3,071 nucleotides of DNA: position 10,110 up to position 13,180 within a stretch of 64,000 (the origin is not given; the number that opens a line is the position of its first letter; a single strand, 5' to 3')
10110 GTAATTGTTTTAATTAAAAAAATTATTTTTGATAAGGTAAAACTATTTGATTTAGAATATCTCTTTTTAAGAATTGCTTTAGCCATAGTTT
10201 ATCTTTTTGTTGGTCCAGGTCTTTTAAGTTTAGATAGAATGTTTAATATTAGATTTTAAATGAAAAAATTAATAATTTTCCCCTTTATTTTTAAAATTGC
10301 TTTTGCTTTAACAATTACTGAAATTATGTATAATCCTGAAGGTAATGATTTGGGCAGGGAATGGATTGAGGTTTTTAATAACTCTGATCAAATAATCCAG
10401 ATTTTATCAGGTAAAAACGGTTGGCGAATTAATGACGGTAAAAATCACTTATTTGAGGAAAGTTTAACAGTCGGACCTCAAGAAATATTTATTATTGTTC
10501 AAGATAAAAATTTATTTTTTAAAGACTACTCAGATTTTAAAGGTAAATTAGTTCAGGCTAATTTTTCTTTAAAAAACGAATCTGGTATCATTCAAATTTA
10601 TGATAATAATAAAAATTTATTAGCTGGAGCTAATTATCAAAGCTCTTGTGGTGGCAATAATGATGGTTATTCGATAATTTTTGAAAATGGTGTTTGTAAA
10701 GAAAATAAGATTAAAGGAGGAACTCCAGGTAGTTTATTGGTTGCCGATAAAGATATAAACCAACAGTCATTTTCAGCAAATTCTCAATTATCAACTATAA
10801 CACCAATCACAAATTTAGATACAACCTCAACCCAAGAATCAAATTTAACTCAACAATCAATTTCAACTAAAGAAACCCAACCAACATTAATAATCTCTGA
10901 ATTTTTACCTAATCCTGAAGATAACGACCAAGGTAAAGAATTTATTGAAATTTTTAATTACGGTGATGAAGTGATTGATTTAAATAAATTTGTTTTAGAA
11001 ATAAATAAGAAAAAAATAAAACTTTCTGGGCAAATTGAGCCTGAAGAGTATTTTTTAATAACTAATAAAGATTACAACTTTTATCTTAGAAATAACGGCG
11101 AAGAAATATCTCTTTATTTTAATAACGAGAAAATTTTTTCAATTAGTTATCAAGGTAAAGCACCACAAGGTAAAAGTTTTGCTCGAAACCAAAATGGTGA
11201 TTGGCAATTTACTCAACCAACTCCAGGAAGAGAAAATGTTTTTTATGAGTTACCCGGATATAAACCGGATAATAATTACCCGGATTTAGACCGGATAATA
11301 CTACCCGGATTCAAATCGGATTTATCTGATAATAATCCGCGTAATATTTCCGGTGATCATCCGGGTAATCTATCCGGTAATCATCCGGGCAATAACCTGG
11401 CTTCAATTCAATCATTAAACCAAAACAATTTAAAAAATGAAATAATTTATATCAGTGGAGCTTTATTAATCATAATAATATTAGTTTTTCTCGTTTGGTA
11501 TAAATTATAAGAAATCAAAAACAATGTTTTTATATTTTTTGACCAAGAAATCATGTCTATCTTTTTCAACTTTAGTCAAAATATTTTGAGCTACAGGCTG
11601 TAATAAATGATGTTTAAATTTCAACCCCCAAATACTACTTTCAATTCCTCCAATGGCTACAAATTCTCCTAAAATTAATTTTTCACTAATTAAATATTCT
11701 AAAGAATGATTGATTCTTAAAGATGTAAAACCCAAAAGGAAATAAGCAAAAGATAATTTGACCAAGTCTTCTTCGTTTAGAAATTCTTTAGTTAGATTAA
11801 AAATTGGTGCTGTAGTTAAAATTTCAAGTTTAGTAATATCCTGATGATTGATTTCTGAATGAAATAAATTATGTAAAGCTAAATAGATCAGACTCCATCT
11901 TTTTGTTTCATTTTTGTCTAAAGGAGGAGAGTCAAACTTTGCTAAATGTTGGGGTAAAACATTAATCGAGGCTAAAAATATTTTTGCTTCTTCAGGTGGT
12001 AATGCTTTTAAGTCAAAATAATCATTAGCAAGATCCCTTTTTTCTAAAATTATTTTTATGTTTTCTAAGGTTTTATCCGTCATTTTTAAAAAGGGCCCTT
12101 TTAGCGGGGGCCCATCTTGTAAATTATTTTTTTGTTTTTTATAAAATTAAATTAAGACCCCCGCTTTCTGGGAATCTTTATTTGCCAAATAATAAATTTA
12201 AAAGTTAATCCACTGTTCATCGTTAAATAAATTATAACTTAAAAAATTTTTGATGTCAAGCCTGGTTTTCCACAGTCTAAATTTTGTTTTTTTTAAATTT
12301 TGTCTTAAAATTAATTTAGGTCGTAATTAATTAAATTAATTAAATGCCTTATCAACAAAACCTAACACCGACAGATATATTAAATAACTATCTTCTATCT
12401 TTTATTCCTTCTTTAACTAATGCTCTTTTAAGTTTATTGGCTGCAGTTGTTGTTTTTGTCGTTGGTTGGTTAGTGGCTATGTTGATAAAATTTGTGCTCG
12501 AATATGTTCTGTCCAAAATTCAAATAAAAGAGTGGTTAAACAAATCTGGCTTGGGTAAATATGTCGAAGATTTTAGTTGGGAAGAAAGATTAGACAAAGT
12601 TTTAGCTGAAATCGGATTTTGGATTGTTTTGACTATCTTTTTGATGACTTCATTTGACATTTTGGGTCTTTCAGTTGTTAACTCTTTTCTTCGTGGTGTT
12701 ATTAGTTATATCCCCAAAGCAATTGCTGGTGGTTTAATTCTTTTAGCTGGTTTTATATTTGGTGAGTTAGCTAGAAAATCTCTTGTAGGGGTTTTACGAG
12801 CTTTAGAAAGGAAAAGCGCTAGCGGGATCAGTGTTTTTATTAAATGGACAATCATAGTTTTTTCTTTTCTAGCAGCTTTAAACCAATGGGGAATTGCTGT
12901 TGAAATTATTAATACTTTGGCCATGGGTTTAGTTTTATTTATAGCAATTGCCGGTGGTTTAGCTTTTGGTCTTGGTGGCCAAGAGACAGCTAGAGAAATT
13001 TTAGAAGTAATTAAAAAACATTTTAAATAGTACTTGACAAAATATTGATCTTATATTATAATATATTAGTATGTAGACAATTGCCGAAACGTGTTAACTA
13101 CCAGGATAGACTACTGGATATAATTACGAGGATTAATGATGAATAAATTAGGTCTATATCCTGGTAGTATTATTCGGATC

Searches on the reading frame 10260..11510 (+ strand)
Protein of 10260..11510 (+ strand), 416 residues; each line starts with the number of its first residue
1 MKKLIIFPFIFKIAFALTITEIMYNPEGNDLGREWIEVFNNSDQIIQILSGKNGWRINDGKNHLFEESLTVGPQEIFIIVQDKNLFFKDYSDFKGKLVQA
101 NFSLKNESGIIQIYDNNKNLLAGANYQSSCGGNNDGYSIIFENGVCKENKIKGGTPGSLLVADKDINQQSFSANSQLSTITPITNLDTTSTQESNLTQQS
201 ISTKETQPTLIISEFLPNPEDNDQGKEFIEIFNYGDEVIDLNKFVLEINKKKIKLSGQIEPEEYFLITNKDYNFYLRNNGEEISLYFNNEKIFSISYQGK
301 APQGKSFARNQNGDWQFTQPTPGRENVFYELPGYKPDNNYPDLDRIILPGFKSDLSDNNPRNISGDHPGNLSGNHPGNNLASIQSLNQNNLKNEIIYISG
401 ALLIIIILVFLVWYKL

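Call 58: search_protein_families(library=pfam, proteins=[window:10260-11510:+], max_evalue=0.001)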
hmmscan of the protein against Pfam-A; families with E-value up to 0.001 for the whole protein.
window:10260-11510:+ (416 aa): 1 family
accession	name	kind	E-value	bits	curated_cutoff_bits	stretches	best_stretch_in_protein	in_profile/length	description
PF00932.25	LTD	-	8.2e-23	81.3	34.3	2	205-297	3-107/109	Lamin Tail Domain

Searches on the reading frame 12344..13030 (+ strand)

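Call 58: search_protein_families(library=pfam, proteins=[window:12344-13030:+], max_evalue=0.001)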
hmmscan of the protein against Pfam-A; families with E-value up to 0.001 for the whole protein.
window:12344-13030:+ (228 aa): 1 family
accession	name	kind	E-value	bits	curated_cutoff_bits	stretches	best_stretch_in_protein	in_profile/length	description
PF05552.17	MS_channel_1st_1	-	2e-13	50.4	22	2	19-62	5-48/50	Mechanosensitive ion channel, conserved TM helix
